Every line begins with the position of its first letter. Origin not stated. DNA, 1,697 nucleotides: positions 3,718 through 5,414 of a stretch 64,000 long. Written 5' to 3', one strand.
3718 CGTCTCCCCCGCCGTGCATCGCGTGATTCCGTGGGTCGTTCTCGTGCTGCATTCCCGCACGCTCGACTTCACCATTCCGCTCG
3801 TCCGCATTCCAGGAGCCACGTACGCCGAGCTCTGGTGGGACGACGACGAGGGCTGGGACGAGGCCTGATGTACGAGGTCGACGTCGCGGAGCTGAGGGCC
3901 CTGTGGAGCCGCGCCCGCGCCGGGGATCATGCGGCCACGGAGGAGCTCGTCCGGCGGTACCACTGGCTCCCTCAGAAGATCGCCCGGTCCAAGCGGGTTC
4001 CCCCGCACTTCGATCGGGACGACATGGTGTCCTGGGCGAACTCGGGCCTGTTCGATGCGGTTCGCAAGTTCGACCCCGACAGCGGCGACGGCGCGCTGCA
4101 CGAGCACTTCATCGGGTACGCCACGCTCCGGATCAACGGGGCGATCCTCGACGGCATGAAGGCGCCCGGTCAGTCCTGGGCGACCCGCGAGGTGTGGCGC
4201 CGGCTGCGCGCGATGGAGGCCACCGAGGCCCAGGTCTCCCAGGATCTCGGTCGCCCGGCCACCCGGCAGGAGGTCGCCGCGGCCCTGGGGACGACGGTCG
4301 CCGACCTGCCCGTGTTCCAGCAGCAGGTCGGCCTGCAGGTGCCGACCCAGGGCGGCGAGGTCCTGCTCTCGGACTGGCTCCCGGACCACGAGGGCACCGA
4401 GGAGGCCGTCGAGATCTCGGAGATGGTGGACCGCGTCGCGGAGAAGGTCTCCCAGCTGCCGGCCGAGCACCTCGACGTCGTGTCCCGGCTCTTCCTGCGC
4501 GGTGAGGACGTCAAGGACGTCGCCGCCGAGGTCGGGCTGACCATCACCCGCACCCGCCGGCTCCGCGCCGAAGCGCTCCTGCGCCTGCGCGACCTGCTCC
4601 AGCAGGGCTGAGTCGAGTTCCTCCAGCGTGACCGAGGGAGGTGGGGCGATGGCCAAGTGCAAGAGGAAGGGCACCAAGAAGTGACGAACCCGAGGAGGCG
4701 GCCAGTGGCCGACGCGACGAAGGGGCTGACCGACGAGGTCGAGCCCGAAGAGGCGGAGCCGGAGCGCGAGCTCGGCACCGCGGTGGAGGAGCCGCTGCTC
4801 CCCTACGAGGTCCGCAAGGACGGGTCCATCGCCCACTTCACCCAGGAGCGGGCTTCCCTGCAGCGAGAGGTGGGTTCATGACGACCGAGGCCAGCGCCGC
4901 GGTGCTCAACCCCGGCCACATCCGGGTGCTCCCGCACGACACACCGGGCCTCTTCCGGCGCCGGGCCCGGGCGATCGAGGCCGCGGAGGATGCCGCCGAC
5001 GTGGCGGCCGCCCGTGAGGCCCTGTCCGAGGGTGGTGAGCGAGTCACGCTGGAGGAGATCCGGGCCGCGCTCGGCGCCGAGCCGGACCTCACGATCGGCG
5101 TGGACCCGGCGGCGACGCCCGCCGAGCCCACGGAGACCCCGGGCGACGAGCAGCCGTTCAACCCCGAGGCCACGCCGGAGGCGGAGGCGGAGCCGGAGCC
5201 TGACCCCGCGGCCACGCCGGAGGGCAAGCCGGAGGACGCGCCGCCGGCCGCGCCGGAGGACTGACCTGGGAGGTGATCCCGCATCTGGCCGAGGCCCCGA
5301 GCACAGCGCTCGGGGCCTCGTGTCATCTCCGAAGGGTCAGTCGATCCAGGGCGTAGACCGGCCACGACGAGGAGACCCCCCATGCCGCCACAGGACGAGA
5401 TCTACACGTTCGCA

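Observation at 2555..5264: Phage-encoded Lsr2 silencer next to a phage sigma-70-family factor and small partner ORFs, preceded by an AT-rich repeat region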

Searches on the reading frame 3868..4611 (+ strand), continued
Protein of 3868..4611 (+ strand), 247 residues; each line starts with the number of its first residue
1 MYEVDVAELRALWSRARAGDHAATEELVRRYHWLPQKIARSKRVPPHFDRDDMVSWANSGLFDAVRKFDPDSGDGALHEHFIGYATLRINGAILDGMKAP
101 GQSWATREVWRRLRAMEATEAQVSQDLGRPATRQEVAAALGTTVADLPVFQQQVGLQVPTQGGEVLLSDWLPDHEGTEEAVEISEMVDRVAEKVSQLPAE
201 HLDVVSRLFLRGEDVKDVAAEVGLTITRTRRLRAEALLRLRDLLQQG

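Call 28: search_solved_structures(query=window:3868-4611:+, max_evalue=0.01, show_alignments=3)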
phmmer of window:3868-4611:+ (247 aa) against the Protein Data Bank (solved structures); distinct sequences matched with E-value up to 0.01: 32.
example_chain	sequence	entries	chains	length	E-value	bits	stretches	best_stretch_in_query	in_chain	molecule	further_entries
6pfv_A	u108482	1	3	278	2.6e-16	63.6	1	9-244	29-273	RNA polymerase sigma factor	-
1rp3_A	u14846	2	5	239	4e-16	62.9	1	23-245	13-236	RNA polymerase sigma factor SIGMA-28 (FliA) | RNA polymerase sigma factor FliA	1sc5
6pfj_A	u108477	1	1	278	3.6e-15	59.8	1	9-244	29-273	RNA polymerase sigma factor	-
6pmi_F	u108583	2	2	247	1.4e-13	54.6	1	39-244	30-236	RNA polymerase sigma factor FliA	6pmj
9wsm_F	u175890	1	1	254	5.7e-12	49.3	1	12-243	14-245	RNA polymerase sigma factor FliA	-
9wsf_A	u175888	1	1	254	6.2e-12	49.2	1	12-243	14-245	RNA polymerase sigma factor FliA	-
6uu8_FFF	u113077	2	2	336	2.7e-10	43.9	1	14-245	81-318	RNA polymerase sigma factor RpoS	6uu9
6omf_F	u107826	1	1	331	4.5e-10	43.1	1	14-245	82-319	RNA polymerase sigma factor RpoS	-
6kj6_F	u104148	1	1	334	4.5e-10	43.1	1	14-245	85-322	RNA polymerase sigma factor RpoS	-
5ipl_F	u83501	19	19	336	4.6e-10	43.1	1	14-245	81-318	RNA polymerase sigma factor RpoS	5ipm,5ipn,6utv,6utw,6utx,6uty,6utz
7vf9_F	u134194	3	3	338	1.3e-08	38.4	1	16-246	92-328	RNA polymerase sigma factor RpoS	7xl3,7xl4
7f0r_F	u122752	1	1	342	1.6e-08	38.1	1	16-246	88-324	RNA polymerase sigma factor RpoS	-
7lq4_A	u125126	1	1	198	2e-06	31.2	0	43-98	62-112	WhiG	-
1l9u_H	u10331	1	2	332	1.2e-05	28.7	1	14-241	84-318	SIGMA FACTOR SIGA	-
4xln_F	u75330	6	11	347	1.3e-05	28.5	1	15-241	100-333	RNA polymerase sigma factor SigA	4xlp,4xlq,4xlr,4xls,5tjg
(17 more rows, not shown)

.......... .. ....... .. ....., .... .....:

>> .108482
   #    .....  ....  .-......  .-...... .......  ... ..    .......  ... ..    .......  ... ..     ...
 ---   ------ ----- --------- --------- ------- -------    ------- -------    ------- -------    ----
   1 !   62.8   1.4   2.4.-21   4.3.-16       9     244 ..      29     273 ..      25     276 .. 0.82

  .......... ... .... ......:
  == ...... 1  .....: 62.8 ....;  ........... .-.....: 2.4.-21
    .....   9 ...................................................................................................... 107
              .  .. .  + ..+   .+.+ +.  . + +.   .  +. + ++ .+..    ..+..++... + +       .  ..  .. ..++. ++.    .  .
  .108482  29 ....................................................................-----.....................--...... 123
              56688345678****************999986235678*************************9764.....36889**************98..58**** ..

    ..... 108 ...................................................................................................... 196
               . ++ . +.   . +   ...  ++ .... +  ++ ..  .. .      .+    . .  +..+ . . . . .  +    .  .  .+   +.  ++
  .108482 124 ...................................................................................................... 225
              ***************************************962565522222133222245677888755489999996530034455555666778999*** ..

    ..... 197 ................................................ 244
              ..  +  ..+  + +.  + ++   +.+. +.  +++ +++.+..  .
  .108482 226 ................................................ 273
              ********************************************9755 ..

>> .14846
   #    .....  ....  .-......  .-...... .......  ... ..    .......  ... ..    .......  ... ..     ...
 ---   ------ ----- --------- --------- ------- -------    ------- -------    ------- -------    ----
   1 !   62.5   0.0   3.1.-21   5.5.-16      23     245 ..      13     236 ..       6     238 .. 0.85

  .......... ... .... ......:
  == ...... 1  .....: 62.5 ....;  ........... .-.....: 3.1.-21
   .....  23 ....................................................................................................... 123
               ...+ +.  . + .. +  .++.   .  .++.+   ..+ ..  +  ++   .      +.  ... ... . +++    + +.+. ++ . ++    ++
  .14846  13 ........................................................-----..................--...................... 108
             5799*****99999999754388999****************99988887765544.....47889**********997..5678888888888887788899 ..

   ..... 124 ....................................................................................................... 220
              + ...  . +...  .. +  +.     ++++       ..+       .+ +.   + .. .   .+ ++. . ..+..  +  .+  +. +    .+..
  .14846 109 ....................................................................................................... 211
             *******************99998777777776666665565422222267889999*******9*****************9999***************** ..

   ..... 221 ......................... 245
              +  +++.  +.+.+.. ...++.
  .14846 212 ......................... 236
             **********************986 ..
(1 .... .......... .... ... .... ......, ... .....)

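Call 44: find_related_loci(query=A2, collection=viral_contigs, flank=6000)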
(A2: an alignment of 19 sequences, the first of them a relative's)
Query A2 (247 aa) in viral_contigs; peptide patterns used: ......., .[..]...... (x = any residue, [..] = any of these).
30 stretches matched a pattern; 2 encode a relative of the query (tblastn E <= 1e-3); 2 distinct loci.
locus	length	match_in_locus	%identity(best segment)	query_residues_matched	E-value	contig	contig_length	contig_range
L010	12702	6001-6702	53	9-246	8e-67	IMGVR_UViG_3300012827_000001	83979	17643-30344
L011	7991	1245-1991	47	2-244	4e-65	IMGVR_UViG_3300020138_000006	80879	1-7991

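Call 45: find_related_loci(query=A2, collection=genome_contigs, flank=6000)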
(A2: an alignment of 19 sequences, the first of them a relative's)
Query A2 (247 aa) in genome_contigs; peptide patterns used: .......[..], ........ (x = any residue, [..] = any of these).
42 stretches matched a pattern, but none encodes a relative of the query by tblastn (E <= 1e-3).

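Call 48: find_related_loci(query=A2, collection=metagenome_contigs, flank=5000)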
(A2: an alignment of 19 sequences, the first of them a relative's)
Query A2 (247 aa) in metagenome_contigs; peptide patterns used: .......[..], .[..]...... (x = any residue, [..] = any of these).
594 stretches matched a pattern; 7 encode a relative of the query (tblastn E <= 1e-3); 7 distinct loci.
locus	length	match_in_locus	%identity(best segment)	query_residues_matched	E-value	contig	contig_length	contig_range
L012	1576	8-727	63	7-245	3e-101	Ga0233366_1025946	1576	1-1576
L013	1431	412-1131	63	7-245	6e-102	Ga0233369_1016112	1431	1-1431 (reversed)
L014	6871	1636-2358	59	7-246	9e-89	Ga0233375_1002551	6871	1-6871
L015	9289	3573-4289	56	13-246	5e-85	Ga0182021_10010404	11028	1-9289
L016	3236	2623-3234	63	7-209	2e-80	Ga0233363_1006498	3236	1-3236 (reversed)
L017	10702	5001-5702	53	9-246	2e-66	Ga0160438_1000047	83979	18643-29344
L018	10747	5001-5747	47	2-244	9e-65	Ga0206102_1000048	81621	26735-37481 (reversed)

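Call 62: search_solved_structures(query=window:3868-4611:+, max_evalue=1e-11, show_alignments=5)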
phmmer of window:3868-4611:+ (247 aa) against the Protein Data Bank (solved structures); distinct sequences matched with E-value up to 1e-11: 6.
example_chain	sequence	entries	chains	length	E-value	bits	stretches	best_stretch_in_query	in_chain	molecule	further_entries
6pfv_A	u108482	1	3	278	2.6e-16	63.6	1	9-244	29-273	RNA polymerase sigma factor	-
1rp3_A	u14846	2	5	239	4e-16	62.9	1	23-245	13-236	RNA polymerase sigma factor SIGMA-28 (FliA) | RNA polymerase sigma factor FliA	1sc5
6pfj_A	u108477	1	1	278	3.6e-15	59.8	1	9-244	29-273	RNA polymerase sigma factor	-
6pmi_F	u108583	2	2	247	1.4e-13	54.6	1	39-244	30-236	RNA polymerase sigma factor FliA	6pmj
9wsm_F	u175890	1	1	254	5.7e-12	49.3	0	12-243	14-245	RNA polymerase sigma factor FliA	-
9wsf_A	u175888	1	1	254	6.2e-12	49.2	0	12-243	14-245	RNA polymerase sigma factor FliA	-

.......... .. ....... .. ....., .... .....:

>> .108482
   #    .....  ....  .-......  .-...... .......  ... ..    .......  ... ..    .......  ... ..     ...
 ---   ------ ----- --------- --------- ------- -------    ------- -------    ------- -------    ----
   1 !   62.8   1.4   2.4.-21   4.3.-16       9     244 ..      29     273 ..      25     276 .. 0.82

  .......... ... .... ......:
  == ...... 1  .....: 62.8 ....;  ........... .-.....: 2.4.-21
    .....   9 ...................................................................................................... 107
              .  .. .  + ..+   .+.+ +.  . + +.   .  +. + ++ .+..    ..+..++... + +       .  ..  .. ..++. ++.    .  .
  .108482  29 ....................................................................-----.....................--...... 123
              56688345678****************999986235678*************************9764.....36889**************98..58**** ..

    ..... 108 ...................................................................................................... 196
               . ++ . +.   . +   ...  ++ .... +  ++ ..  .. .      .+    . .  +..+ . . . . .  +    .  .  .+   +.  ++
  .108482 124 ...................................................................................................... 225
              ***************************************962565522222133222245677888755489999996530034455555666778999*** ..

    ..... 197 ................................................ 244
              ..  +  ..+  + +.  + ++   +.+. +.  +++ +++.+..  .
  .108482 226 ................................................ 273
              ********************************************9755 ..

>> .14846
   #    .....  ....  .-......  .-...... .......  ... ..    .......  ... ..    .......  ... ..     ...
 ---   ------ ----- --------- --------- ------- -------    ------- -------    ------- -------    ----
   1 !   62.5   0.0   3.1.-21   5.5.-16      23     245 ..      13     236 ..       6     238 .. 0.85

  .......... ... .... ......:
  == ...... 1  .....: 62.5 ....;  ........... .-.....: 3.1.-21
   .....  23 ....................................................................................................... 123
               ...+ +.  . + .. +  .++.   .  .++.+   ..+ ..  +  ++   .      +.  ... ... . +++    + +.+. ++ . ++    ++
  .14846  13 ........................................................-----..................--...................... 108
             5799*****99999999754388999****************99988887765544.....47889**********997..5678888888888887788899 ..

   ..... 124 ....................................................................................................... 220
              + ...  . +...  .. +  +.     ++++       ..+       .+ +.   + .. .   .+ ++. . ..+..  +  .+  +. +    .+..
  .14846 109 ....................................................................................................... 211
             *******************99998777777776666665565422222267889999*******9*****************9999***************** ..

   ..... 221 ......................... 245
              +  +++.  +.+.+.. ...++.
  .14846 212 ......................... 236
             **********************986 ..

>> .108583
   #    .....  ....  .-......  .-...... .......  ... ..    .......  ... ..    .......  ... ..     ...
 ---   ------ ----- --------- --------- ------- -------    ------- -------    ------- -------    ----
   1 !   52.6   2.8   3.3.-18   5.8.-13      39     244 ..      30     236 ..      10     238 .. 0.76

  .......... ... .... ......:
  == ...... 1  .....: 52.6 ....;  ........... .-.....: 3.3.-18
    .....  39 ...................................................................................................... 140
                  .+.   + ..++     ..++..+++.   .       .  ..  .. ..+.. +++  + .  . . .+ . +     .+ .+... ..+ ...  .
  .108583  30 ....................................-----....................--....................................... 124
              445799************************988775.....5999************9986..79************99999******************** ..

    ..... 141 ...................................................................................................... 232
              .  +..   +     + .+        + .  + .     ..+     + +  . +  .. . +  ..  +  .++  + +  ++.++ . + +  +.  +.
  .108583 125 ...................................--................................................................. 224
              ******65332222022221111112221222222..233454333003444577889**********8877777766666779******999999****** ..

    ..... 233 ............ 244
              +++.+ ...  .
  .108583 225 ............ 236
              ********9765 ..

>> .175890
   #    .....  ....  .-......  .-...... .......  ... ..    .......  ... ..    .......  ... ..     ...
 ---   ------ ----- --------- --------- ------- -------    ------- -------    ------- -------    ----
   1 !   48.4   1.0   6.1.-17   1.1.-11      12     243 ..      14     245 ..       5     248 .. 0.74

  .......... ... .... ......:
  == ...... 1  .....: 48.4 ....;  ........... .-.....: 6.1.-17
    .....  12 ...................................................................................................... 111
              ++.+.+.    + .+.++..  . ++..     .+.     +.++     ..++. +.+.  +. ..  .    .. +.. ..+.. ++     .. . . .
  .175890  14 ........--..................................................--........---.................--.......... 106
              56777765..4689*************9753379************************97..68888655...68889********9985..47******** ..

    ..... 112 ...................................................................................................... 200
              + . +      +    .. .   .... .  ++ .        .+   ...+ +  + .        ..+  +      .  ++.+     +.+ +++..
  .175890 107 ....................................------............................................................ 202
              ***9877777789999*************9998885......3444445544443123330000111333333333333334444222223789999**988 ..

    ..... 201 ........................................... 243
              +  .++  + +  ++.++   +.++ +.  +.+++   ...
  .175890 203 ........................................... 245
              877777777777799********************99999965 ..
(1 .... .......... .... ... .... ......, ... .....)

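Call 108: find_encoding_contigs(protein=P0002, flank=5000, max_places=1)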
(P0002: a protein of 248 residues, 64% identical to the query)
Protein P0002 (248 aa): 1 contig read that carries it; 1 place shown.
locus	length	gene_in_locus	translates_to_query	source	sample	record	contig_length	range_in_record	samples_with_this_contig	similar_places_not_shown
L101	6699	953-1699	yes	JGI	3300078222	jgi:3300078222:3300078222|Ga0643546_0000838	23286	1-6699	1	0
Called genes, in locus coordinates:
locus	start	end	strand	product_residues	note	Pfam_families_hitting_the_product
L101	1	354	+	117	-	?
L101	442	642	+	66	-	-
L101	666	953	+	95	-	-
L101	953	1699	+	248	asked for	-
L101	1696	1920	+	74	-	-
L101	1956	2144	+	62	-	-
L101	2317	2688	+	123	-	PF10874:DUF2746 (faint)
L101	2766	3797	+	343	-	PF01510:Amidase_2, PF01471:PG_binding_1, PF09374:PG_binding_3 (faint), PF01471:PG_binding_1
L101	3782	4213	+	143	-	-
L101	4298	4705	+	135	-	-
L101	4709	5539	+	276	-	-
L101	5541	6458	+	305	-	-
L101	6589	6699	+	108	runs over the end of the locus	-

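Call 109: find_encoding_contigs(protein=P0011, flank=5000, max_places=1)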
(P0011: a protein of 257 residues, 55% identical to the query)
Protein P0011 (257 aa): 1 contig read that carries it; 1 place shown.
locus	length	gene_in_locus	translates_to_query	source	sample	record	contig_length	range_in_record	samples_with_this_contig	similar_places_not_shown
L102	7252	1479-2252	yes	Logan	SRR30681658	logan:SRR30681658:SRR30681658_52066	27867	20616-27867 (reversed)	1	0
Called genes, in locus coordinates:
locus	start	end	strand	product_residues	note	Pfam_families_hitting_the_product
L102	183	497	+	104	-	PF11774:Lsr2, PF23359:Lsr2_DNA-bd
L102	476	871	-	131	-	-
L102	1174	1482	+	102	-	-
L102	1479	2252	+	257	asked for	PF04539:Sigma70_r3 (faint)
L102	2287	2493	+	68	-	-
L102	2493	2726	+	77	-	-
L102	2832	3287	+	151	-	-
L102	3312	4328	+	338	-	PF01510:Amidase_2, PF01471:PG_binding_1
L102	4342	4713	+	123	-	-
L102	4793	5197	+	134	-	-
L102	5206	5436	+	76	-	-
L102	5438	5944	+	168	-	-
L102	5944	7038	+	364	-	-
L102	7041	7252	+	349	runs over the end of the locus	-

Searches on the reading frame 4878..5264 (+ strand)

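Call 7: search_protein_families(library=pfam, proteins=[window:4878-5264:+], max_evalue=0.01)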
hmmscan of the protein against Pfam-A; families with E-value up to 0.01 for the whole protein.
window:4878-5264:+ (128 aa): 1 family
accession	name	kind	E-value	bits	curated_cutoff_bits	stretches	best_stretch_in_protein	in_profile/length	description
PF11740.13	KfrA_N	-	0.0078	17.4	26.1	0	40-66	3-29/113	Plasmid replication region DNA-binding N-term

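Call 8: search_protein_families(library=phrogs, proteins=[window:4878-5264:+], max_evalue=0.01)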
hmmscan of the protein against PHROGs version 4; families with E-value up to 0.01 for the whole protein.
window:4878-5264:+ (128 aa): 0 families

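Call 11: search_protein_families(library=ncbifam, proteins=[window:4878-5264:+], max_evalue=0.1)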
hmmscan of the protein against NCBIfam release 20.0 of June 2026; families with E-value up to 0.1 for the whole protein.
window:4878-5264:+ (128 aa): 1 family
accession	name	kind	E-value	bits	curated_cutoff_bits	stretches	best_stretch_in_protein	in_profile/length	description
NF048017.1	antitoxin_RelB_like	equivalog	0.015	15.5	50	1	32-68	32-69/70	type II toxin-antitoxin system RelB family antitoxin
